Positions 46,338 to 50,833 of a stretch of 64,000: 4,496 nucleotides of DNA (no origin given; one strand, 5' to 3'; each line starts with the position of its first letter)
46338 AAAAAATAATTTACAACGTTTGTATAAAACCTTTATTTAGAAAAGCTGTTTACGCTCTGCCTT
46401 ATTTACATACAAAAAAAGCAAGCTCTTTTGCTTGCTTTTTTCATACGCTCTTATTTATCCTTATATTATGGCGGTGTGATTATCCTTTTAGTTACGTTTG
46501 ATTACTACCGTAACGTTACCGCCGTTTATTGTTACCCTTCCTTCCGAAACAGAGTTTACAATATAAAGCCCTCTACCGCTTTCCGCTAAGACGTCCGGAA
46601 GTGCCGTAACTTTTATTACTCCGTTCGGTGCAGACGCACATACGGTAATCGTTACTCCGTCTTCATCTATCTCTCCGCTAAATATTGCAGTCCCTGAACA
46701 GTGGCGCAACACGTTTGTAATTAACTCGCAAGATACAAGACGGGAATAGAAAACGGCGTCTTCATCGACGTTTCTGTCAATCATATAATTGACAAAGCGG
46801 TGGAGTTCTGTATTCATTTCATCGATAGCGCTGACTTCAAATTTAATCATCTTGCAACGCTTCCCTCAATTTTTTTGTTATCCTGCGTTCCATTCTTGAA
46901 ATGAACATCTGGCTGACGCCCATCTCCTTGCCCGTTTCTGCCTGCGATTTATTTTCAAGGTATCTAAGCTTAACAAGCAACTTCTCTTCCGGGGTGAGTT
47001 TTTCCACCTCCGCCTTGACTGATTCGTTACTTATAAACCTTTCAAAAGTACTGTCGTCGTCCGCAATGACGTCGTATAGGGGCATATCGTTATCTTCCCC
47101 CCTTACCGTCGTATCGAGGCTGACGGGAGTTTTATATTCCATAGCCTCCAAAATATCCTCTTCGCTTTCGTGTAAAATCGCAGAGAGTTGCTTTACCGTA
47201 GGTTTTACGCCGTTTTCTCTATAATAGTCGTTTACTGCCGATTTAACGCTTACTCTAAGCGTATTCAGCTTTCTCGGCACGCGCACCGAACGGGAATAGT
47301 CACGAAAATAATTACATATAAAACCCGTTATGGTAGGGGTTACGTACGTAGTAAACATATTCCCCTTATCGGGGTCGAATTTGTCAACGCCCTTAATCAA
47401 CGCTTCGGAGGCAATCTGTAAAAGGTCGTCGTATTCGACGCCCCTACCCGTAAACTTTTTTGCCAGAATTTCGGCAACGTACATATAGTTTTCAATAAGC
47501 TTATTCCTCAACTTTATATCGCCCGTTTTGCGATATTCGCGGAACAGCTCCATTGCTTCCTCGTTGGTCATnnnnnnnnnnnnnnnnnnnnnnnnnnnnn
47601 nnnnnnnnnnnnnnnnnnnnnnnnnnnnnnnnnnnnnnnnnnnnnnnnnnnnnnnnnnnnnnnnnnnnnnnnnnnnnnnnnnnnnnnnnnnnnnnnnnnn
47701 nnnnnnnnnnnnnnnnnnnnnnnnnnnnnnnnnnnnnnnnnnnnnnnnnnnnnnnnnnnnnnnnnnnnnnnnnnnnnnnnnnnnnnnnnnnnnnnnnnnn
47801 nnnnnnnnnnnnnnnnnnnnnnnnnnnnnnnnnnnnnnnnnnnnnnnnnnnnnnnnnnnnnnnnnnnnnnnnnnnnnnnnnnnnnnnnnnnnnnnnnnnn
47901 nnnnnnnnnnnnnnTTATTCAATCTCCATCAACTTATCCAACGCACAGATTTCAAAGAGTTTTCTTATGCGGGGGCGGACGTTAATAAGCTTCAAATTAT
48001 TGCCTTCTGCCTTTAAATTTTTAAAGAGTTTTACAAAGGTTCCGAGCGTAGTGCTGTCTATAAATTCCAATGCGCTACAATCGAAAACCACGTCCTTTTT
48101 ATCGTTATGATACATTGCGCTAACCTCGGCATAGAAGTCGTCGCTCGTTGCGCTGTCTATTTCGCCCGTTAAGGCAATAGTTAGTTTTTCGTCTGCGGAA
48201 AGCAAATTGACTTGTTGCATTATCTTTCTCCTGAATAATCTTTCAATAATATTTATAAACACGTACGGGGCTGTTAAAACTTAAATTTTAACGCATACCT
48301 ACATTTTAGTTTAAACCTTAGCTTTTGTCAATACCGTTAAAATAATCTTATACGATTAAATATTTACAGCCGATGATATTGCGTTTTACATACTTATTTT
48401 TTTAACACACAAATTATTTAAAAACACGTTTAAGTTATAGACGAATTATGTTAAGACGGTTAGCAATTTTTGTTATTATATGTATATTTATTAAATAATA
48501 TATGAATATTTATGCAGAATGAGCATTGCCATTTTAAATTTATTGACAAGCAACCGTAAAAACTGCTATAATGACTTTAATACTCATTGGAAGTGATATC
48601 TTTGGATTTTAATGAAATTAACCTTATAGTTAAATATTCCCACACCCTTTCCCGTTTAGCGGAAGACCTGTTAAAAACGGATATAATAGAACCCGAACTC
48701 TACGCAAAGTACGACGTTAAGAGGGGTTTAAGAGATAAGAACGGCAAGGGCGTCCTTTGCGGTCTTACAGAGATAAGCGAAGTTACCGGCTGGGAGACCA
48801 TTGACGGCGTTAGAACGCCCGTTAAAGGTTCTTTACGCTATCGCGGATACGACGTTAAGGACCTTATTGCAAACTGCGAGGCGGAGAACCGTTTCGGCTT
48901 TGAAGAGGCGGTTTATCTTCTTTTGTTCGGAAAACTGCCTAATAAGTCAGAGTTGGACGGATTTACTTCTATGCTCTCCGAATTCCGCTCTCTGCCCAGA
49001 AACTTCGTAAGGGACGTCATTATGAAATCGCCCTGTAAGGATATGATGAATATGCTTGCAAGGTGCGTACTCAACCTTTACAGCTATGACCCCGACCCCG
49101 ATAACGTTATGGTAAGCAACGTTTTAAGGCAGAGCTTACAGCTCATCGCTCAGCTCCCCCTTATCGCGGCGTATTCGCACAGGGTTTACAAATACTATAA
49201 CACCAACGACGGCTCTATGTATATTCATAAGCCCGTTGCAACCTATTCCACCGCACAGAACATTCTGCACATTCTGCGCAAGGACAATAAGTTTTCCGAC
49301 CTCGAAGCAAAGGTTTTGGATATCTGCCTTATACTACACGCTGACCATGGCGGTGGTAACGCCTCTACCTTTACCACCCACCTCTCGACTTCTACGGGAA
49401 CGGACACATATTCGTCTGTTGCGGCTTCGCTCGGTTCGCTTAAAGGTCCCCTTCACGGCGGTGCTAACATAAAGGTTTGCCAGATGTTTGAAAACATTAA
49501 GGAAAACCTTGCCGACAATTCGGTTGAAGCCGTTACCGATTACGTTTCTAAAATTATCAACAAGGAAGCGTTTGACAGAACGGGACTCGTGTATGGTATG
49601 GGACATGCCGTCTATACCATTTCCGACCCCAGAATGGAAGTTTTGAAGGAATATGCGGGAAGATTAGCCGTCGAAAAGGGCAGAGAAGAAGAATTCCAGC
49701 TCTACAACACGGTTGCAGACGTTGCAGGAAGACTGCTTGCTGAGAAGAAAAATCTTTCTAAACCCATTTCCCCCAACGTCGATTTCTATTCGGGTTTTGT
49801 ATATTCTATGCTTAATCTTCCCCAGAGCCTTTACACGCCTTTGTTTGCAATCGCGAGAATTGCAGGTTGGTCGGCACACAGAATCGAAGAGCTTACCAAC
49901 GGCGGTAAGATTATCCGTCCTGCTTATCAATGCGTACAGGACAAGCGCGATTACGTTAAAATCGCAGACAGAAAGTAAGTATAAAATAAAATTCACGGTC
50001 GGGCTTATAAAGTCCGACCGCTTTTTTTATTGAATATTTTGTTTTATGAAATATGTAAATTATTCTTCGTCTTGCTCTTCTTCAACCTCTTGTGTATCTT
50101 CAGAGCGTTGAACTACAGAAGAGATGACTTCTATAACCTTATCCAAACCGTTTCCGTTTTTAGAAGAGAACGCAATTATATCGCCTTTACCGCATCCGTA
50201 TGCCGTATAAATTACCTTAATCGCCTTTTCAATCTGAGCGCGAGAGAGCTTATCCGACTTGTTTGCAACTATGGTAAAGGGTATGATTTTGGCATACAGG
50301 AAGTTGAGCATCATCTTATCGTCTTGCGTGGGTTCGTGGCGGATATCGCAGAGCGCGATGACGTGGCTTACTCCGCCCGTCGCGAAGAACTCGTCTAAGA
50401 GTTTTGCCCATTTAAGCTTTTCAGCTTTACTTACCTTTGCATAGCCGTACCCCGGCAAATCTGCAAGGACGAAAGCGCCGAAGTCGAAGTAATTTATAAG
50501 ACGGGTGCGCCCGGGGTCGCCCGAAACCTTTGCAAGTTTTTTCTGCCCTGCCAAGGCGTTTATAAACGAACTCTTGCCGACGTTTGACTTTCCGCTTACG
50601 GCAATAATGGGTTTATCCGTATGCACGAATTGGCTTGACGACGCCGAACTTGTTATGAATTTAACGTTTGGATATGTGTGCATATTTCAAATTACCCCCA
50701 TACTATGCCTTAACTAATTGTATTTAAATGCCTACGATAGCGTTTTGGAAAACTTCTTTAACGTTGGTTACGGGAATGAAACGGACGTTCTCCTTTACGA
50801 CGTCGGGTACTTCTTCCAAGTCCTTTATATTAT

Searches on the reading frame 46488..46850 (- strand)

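Call 9: search_protein_families(library=pfam, proteins=[window:46488-46850:-], max_evalue=0.001)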
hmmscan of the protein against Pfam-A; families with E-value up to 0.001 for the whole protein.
window:46488-46850:- (120 aa): 1 family
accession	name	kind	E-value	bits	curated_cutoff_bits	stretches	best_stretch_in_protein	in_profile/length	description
PF13581.12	HATPase_c_2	-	0.00021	21.7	27.4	1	17-116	13-125/127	Histidine kinase-like ATPase domain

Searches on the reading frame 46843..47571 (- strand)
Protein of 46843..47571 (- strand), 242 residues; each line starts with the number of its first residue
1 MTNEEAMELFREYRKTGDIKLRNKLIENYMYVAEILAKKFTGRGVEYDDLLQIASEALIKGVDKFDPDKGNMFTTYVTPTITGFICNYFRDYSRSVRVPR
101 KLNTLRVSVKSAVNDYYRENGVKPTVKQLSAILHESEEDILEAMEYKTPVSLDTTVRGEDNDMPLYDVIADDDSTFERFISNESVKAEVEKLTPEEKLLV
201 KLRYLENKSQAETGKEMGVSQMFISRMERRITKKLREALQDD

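Call 9: search_protein_families(library=pfam, proteins=[window:46843-47571:-], max_evalue=0.001)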
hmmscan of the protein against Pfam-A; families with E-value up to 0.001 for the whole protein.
window:46843-47571:- (242 aa): 4 families
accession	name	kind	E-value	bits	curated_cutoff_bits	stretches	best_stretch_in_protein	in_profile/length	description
PF04542.20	Sigma70_r2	-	1.2e-13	51.1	24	1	36-94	12-70/71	Sigma-70 region 2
PF04545.22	Sigma70_r4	-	1.2e-12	47.6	24.1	1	190-237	3-50/50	Sigma-70, region 4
PF04539.22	Sigma70_r3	-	1.3e-05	25.6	25.3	1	107-173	4-70/78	Sigma-70 region 3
PF08281.18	Sigma70_r4_2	-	1.4e-05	25.1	25.7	1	185-220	4-39/54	Sigma-70, region 4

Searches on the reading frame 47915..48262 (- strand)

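Call 70: search_protein_families(library=pfam, proteins=[window:47915-48262:-], max_evalue=0.0001)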
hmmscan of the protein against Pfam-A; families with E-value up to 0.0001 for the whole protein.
window:47915-48262:- (115 aa): 2 families
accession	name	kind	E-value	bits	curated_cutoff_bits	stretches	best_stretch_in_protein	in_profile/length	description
PF01740.26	STAS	-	2.3e-18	66.3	22.6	1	25-114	9-99/106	STAS domain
PF13466.11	STAS_2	-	6.1e-14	52.4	29.2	1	29-109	1-80/80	STAS domain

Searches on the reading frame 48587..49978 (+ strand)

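Call 9: search_protein_families(library=pfam, proteins=[window:48587-49978:+], max_evalue=0.001)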
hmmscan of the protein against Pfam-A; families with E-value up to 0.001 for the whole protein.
window:48587-49978:+ (463 aa): 1 family
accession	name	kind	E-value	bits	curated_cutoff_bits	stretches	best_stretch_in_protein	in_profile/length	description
PF00285.26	Citrate_synt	-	2.3e-117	392.4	27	1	54-446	3-357/357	Citrate synthase, C-terminal domain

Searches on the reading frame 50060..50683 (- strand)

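Call 70: search_protein_families(library=pfam, proteins=[window:50060-50683:-], max_evalue=0.0001)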
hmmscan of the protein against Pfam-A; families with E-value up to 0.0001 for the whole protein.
window:50060-50683:- (207 aa): 3 families
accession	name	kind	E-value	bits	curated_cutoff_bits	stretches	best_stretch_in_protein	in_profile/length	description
PF01926.29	MMR_HSR1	-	1.1e-17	64.6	21.9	1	27-142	2-113/113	50S ribosome-binding GTPase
PF03193.22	RsgA_GTPase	-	5.8e-09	36.4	30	0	24-78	106-167/174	RsgA GTPase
PF02421.24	FeoB_N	-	5.1e-08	33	27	1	27-185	3-154/156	Ferrous iron transport protein B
